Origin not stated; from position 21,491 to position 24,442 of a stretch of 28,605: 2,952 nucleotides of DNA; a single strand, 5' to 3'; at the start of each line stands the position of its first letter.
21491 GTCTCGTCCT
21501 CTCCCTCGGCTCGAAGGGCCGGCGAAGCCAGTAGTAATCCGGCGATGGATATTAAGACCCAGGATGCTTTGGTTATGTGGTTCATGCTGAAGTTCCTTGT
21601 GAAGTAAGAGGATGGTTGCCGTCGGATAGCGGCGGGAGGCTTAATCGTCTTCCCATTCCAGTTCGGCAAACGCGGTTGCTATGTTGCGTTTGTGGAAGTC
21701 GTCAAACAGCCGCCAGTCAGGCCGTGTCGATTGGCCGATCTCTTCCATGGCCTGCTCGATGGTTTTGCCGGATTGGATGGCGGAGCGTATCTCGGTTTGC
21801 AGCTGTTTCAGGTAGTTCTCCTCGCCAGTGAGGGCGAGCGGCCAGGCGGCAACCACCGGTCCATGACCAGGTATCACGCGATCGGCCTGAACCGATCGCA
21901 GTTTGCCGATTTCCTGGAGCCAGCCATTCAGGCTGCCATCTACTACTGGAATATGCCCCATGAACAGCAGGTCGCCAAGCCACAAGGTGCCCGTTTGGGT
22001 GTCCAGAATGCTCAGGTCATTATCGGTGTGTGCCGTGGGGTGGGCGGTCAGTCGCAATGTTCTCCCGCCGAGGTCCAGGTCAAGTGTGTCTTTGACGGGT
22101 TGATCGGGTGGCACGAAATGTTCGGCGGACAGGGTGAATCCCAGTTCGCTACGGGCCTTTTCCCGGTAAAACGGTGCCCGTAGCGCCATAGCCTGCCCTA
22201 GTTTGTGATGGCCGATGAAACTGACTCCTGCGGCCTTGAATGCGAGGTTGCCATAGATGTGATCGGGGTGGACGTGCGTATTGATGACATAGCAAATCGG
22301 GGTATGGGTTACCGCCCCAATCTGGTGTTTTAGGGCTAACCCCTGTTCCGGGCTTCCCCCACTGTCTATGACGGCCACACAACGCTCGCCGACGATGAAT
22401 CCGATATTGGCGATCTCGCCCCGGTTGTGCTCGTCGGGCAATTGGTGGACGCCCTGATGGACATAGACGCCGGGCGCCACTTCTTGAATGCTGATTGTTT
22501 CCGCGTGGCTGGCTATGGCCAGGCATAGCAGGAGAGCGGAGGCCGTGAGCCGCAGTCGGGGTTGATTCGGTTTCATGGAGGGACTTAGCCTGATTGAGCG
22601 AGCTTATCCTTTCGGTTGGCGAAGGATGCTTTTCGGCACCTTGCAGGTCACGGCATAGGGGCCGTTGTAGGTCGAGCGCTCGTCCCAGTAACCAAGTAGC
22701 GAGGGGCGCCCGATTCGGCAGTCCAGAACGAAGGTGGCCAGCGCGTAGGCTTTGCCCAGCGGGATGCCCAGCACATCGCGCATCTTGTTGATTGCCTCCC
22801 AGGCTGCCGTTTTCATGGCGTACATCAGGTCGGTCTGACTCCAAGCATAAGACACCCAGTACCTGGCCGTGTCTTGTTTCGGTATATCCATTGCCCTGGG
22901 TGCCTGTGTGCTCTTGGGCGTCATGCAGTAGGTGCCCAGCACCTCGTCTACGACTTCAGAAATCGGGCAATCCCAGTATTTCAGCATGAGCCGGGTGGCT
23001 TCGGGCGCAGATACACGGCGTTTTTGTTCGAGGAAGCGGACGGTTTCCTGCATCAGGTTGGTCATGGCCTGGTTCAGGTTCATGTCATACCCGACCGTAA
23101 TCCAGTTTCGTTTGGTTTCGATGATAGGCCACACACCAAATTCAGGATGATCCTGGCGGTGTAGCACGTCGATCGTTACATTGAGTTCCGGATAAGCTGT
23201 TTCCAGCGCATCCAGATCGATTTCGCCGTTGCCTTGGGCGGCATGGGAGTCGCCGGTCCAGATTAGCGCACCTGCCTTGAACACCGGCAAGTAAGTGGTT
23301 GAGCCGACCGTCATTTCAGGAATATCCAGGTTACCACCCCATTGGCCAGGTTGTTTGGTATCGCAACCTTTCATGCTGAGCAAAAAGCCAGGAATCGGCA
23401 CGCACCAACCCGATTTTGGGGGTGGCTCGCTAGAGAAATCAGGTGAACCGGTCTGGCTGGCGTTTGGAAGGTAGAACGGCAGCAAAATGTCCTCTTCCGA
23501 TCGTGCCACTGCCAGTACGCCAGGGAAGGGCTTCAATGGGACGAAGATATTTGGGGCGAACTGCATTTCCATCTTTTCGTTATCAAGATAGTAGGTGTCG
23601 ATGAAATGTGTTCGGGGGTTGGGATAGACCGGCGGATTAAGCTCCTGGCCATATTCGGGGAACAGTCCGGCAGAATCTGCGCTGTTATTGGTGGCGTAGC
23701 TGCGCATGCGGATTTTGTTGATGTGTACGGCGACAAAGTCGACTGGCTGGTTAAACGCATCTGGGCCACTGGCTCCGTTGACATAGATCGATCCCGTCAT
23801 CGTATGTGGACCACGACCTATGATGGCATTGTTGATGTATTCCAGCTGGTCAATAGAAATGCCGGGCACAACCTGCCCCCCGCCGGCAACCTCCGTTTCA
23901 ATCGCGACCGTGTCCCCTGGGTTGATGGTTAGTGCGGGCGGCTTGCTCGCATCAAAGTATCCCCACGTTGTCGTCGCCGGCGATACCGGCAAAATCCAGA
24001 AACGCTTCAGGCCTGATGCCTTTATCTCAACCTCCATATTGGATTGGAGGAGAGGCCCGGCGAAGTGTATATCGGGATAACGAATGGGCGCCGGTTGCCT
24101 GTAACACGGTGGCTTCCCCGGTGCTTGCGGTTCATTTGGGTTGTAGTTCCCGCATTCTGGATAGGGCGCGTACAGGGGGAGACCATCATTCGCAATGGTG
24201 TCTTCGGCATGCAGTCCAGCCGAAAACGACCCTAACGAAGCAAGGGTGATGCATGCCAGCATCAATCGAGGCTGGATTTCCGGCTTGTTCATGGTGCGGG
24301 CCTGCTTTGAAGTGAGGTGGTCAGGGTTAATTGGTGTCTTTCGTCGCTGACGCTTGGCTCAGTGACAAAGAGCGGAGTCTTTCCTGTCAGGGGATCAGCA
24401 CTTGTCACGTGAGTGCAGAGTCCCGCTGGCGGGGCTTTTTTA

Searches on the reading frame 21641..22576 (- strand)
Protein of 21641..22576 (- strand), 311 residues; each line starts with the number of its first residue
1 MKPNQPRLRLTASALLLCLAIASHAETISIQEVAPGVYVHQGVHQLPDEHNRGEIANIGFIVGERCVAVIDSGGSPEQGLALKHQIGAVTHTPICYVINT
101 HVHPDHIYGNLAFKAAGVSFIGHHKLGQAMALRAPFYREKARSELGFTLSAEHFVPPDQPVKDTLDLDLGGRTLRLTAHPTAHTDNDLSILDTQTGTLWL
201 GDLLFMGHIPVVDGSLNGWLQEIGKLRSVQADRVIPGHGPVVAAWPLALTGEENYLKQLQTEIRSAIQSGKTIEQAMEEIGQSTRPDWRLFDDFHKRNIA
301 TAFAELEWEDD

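Call 3: search_protein_families(library=pfam, proteins=[window:21641-22576:-])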
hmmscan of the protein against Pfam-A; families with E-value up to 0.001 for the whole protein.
window:21641-22576:- (311 aa): 2 families
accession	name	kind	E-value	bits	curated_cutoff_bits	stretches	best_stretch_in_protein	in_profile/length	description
PF00753.33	Lactamase_B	-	8.8e-23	81.7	22.7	1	54-238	4-196/196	Metallo-beta-lactamase superfamily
PF12706.13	Lactamase_B_2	-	5.1e-05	23.4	27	1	85-201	21-127/200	Beta-lactamase superfamily domain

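Call 4: search_protein_families(library=ncbifam, proteins=[window:21641-22576:-])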
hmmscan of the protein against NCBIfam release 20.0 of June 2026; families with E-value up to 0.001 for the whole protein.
window:21641-22576:- (311 aa): 17 families
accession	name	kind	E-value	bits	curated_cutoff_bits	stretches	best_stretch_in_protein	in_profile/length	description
TIGR04559.1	SoxH_rel_PQQ_2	hypoth_equivalog_domain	3.8e-124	413.7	280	1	28-309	2-283/283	quinoprotein relay system zinc metallohydrolase 2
TIGR04558.1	SoxH_rel_PQQ_1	hypoth_equivalog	3.1e-53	180.7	300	1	29-307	7-281/285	quinoprotein relay system zinc metallohydrolase 1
NF033088.2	bla_subclass_B1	equivalog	2.3e-12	47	200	1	25-242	3-204/217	subclass B1 metallo-beta-lactamase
NF012229.1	bla_class_B_core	domain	2.2e-09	37.6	100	1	61-188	20-134/139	metallo-beta-lactamase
NF038046.1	blaCVI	exception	6.4e-08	32.4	575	1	17-130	12-119/255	CVI family subclass B2 metallo-beta-lactamase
NF033087.1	bla_subclass_B2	equivalog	7.8e-08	32.3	240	1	57-124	23-90/221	subclass B2 metallo-beta-lactamase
NF038166.1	blaYEM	exception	3.2e-06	27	535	1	60-123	47-110/246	YEM family subclass B2 metallo-beta-lactamase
TIGR03413.1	GSH_gloB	equivalog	9.6e-06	25.1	200.8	0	157-271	82-199/248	hydroxyacylglutathione hydrolase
NF047974.1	blaCOR_B1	exception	2.8e-05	23.5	450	1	25-120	34-126/245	COR family subclass B1 metallo-beta-lactamase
NF047964.1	blaMYX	exception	3e-05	23.5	520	1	25-124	50-147/261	MYX family subclass B1 metallo-beta-lactamase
NF045731.1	blaDYB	exception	4.3e-05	22.9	550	0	25-241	29-230/250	DYB family subclass B1 metallo-beta-lactamase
NF012146.1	blaB-IND-MUS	exception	6.4e-05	22.4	270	1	15-117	11-110/237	BlaB/IND/MUS family subclass B1 metallo-beta-lactamase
NF012225.0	blaSFH_gen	exception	7.5e-05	22.3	440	1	60-121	49-110/252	SFH-related subclass B2 metallo-beta-lactamase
NF000329.2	bla_B2_CphA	exception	0.00015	21.5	500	1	23-123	24-116/253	CphA family subclass B2 metallo-beta-lactamase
NF038003.2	blaPFM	exception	0.00056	19.4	525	1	60-122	50-112/253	PFM family subclass B2 metallo-beta-lactamase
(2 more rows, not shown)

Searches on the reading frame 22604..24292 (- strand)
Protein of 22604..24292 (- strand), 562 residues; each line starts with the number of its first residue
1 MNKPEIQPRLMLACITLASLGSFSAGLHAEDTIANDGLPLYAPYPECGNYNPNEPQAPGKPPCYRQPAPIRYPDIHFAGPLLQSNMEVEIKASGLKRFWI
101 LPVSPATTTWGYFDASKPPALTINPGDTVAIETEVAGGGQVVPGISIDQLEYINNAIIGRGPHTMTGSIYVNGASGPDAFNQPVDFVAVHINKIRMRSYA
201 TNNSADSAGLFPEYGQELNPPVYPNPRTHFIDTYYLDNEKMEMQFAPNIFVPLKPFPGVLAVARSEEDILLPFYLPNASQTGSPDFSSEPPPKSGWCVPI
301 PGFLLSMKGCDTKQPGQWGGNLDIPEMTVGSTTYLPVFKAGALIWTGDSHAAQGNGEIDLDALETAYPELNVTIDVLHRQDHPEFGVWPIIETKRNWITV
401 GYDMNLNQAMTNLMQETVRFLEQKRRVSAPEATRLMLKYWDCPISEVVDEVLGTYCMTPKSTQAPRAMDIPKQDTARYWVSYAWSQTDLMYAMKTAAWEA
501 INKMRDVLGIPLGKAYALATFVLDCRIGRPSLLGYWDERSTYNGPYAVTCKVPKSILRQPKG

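Call 3: search_protein_families(library=pfam, proteins=[window:22604-24292:-])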
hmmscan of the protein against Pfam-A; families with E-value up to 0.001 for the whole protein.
window:22604-24292:- (562 aa): 1 family
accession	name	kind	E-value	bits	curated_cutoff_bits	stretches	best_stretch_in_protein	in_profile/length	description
PF03069.20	FmdA_AmdA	-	3e-17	63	27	1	118-364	24-256/373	Acetamidase/Formamidase family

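Call 4: search_protein_families(library=ncbifam, proteins=[window:22604-24292:-])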
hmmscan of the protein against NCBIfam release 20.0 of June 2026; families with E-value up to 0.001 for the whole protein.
window:22604-24292:- (562 aa): 1 family
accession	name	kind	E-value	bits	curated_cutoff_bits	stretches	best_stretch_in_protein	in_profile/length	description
NF045496.1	FormamaseFmdA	equivalog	1.2e-11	44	500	1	307-366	209-269/407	formamidase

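Call 58: search_solved_structures(query=window:22604-24292:-, max_evalue=0.01, show_alignments=1)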
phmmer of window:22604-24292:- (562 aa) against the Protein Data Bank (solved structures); distinct sequences matched with E-value up to 0.01: 6.
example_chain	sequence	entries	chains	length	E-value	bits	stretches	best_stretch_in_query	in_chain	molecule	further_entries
2f4l_A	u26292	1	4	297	1.8e-15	59.8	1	316-453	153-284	acetamidase, putative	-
2ii1_A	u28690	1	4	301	3e-13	52.4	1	312-450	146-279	Acetamidase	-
3b9t_A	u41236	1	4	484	2.9e-12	49.2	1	313-404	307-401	Twin-arginine translocation pathway signal protein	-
5ubu_A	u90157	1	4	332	8.5e-12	47.6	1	312-407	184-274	Putative acetamidase/formamidase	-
3tkk_A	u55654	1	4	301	5e-10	41.8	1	312-450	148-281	Predicted acetamidase/formamidase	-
2wkn_A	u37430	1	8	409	4.4e-06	28.8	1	307-364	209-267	FORMAMIDASE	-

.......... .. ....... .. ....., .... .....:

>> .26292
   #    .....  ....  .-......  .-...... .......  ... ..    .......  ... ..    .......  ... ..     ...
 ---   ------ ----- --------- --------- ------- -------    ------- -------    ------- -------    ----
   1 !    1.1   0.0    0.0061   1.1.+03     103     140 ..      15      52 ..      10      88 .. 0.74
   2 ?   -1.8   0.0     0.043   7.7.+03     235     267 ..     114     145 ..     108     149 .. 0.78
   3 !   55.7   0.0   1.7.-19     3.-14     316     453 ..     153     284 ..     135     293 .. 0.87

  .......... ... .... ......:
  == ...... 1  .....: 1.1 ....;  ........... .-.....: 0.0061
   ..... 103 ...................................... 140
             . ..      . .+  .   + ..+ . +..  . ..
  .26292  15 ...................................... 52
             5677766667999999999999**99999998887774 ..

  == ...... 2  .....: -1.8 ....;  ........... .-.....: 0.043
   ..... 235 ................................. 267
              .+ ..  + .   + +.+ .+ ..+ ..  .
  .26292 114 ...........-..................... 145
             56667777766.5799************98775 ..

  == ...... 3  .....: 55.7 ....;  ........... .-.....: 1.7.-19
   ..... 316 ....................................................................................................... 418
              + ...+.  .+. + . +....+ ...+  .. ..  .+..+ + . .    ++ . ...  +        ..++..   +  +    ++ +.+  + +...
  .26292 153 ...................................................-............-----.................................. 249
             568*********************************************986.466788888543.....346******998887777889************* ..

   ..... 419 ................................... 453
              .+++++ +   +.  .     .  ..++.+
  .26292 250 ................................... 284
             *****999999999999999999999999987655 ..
